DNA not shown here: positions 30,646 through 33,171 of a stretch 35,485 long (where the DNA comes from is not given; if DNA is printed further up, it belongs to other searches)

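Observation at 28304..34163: Four-gene extracytoplasmic glutamine/glutamate operon: DUF1028, DAACS symporter::SBP fusion, secreted glutaminase, porin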

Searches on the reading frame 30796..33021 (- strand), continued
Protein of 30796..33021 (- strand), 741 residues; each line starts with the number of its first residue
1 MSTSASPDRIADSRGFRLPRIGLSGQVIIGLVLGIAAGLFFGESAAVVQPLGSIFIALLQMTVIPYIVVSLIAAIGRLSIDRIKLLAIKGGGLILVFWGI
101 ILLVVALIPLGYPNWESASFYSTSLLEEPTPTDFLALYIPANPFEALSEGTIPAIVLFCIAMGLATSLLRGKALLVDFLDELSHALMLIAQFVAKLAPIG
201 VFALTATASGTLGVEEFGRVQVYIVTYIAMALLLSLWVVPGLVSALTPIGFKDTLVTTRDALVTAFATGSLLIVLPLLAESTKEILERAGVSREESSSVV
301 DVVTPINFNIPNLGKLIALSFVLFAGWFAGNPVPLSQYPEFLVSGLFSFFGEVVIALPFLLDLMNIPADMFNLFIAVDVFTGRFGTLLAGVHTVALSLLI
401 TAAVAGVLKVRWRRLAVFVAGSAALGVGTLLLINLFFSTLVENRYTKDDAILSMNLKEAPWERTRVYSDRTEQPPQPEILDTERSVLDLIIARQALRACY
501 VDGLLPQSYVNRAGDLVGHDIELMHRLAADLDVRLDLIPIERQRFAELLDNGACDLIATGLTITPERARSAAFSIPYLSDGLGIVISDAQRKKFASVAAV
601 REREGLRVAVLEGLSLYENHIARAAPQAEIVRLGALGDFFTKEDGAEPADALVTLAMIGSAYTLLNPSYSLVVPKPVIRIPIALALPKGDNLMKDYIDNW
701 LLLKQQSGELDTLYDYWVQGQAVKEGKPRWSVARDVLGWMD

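Call 34: search_solved_structures(query=A1, max_evalue=0.001, show_alignments=5)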
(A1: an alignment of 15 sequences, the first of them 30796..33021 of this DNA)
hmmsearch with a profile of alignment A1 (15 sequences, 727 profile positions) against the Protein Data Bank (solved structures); distinct sequences matched with E-value up to 0.001: 152 (the best 60 are shown).
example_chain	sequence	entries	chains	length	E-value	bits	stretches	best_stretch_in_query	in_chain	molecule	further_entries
5t0w_A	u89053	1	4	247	7.9e-48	166.5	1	469-704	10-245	AncCDT-1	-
5tuj_C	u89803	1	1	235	2.1e-47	165.1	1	472-704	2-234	Ancestral protein CDT-Anc1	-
5jos_A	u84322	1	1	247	2.8e-41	144.9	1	469-704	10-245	Cyclohexadienyl dehydratase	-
6wup_A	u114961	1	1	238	1.5e-38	135.8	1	472-704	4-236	Ancestral cyclohexadienyl dehydratase, AncCDT-5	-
9e2b_A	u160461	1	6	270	9.8e-35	123.3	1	466-708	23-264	ABC-type transporter, periplasmic subunit family 3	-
4zv1_A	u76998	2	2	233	7.1e-32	113.8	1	480-703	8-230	AncQR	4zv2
9bgz_A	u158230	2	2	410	9.1e-32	113.5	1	14-274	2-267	Aspartate transporter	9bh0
9bgy_A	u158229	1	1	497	1.6e-31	112.6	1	14-274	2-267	Aspartate transporter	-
5hpq_A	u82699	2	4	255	1.6e-30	109.3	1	468-704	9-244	Cyclohexadienyl dehydratase | Arogenate dehydratase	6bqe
3kbr_A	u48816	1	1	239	1.8e-30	109.1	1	470-704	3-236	Cyclohexadienyl dehydratase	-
8cq6_A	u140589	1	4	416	3e-29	105.1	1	468-704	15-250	chorismate mutase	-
6svf_A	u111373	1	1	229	1.1e-26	96.6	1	475-703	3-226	Amino acid ABC transporter, periplasmic amino acid-binding protein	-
5kkw_A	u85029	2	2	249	1e-25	93.5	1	468-700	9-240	Cyclohexadienyl dehydratase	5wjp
4prs_A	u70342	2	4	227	2.3e-25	92.3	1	475-691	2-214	ABC-type transporter, periplasmic subunit family 3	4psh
6v8g_A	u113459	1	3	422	5.2e-25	91.1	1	15-277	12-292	Glutamate transporter homolog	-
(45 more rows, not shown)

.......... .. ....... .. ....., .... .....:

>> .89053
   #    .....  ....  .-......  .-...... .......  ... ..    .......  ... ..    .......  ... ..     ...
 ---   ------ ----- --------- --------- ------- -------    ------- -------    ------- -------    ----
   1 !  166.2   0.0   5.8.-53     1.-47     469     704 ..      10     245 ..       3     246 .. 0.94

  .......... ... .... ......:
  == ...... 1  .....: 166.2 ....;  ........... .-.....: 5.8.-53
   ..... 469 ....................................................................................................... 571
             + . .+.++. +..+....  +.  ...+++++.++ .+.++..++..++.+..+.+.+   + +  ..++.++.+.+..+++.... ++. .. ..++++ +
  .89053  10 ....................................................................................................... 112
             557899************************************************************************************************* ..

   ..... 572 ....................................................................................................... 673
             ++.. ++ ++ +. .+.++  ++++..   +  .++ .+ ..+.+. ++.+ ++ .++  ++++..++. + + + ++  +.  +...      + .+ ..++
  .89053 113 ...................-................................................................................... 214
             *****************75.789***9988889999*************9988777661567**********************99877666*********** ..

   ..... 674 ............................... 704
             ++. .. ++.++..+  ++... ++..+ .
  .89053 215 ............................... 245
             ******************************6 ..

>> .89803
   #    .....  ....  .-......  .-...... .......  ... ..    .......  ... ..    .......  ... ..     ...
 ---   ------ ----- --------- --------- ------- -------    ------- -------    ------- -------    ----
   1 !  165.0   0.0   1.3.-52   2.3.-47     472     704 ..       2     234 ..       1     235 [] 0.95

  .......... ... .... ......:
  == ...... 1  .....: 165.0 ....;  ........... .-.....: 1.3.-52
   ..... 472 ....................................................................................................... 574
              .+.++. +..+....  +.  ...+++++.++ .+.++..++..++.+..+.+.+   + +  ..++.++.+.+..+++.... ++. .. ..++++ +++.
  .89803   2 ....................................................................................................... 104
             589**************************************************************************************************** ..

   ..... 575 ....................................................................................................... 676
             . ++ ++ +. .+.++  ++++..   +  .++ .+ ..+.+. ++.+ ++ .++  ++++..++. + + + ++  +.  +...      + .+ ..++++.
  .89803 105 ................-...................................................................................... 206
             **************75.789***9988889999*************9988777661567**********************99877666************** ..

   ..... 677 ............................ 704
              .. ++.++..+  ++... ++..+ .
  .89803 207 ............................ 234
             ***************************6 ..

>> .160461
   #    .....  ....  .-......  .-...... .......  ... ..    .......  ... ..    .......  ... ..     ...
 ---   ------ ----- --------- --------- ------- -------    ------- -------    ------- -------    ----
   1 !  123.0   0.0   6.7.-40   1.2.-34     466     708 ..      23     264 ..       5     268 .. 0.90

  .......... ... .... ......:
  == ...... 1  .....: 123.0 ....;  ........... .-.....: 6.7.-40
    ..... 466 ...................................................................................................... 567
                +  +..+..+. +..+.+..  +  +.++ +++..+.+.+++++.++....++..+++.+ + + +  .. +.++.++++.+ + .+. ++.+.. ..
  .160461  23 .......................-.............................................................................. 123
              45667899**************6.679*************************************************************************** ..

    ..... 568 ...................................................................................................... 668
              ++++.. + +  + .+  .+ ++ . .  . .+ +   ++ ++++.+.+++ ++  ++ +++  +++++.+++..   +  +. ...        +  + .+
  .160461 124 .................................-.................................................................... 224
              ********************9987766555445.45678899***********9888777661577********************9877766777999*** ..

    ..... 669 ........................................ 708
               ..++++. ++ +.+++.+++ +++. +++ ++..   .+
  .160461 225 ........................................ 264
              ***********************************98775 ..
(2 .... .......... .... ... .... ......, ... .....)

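Call 46: predict_structure(alignment_id=A2)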
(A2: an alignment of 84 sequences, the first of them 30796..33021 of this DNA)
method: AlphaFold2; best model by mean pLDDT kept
length: 741 residues; sequences in the alignment: 84
mean_pLDDT: 80.8   pTM: 0.68
mean pLDDT of the five models: 80.8, 80.3, 78.5, 76.7, 75.6
residues with pLDDT >= 90: 209; 70-90: 409; 50-70: 68; < 50: 55
segments of 3 or more residues with pLDDT < 50: 1-17, 117-149, 724-726
pLDDT, mean of each block of 10 residues (from residue 1): 36 46 82 85 79 80 84 87 88 93 92 63 34 33 41 74 86 86 87 85 76 58 91 94 90 88 85 85 89 85 84 89 84 85 82 72 73 74 91 94 87 90 94 88 58 83 85 73 83 93 89 89 95 94 89 89 87 92 82 75 85 86 87 86 66 90 75 83 92 95 94 86 58 72 59
secondary structure, 60 per line:
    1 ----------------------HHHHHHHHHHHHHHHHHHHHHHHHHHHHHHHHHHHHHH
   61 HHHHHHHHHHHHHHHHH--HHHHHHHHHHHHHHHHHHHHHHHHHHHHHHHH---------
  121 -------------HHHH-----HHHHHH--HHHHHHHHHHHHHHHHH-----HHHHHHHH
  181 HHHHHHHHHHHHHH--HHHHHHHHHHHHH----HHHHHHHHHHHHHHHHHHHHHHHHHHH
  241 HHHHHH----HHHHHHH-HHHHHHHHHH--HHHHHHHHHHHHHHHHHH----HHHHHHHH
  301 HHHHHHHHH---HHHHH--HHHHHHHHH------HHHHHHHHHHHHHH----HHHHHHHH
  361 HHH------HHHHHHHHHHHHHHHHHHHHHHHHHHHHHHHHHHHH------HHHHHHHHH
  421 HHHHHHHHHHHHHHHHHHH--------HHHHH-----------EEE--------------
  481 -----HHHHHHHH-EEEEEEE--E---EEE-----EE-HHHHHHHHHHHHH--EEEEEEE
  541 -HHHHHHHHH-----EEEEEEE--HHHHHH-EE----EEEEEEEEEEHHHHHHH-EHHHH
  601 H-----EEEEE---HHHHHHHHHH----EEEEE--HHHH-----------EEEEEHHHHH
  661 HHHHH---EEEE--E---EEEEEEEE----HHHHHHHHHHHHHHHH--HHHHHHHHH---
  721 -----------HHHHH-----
elements in order (helices of 4 or more, strands of 3 or more residues): H23-77 H80-111 H134-137 H143-148 H151-167 H173-194 H197-209 H214-246 H251-257 H259-268 H271-288 H293-309 H313-317 H320-328 H335-348 H353-363 H370-405 H412-439 H448-452 E464-466 H486-493 E495-501 E508-510 H519-531 E534-540 H542-550 E556-562 H565-570 E578-587 H588-594 H597-601 E607-611 H615-624 E629-633 H636-639 E651-655 H656-665 E669-672 E679-686 H691-706 H709-717 H732-736

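Call 50: fold_search(model_id=the predicted structure, library=pdb)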
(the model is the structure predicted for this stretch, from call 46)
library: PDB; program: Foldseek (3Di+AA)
matches with E <= 10: 1722; with E <= 0.001: 1360
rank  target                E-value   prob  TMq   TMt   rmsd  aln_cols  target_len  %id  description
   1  5t0w_A                6.2e-15  1.00  0.29  0.90   2.6       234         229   29  Crystal structure of the ancestral amino acid-binding protein AncCDT-1, a precursor of cyclohexadienyl dehydratase (released 2017-09-06)
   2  5t0w_D                1.2e-14  1.00  0.29  0.90   2.7       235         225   28  Crystal structure of the ancestral amino acid-binding protein AncCDT-1, a precursor of cyclohexadienyl dehydratase (released 2017-09-06)
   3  5t0w_B                2.2e-14  1.00  0.29  0.90   2.7       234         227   29  Crystal structure of the ancestral amino acid-binding protein AncCDT-1, a precursor of cyclohexadienyl dehydratase (released 2017-09-06)
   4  9e2b_D                5.2e-14  1.00  0.30  0.82   2.9       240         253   24  Structure of a solute binding protein from Desulfonauticus sp. bound to L-tryptophan (released 2024-11-06)
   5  9e2b_C                5.6e-14  1.00  0.30  0.81   2.8       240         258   23  Structure of a solute binding protein from Desulfonauticus sp. bound to L-tryptophan (released 2024-11-06)
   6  9e2b_E                5.9e-14  1.00  0.29  0.82   3.0       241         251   24  Structure of a solute binding protein from Desulfonauticus sp. bound to L-tryptophan (released 2024-11-06)
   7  9e2b_A                5.9e-14  1.00  0.29  0.81   3.0       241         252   24  Structure of a solute binding protein from Desulfonauticus sp. bound to L-tryptophan (released 2024-11-06)
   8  5jos                  9.0e-14  1.00  0.22  0.60   7.3       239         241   28  Crystal structure of an ancestral cyclohexadienyl dehydratase, AncCDT-3(P188L). (released 2017-05-03)
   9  9e2b_F                1.7e-13  1.00  0.29  0.82   2.9       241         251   23  Structure of a solute binding protein from Desulfonauticus sp. bound to L-tryptophan (released 2024-11-06)
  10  6wup                  2.9e-13  1.00  0.29  0.87   2.9       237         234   29  Crystal structure of an ancestral cyclohexadienyl dehydratase, AncCDT-5 (released 2020-05-13)
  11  4zv2                  1.2e-12  1.00  0.28  0.85   2.8       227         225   26  An ancestral arginine-binding protein bound to glutamine (released 2016-02-03)
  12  6bqe_A                1.4e-12  1.00  0.29  0.85   2.9       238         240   28  Low-resolution structure of cyclohexadienyl dehydratase from Pseudomonas aeruginosa in space group P4322. (released 2017-12-13)
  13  3kbr                  1.4e-12  1.00  0.29  0.86   3.0       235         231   28  The crystal structure of cyclohexadienyl dehydratase precursor from Pseudomonas aeruginosa PA01 (released 2009-11-10)
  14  9bgy                  1.4e-12  1.00  0.43  0.80   7.0       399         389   24  Ancestral uncoupled aspartate transporter, apo conditions, low-affinity state (released 2025-03-12)
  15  4zv1                  2.9e-12  1.00  0.27  0.83   3.0       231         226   25  An ancestral arginine-binding protein bound to arginine (released 2016-02-03)
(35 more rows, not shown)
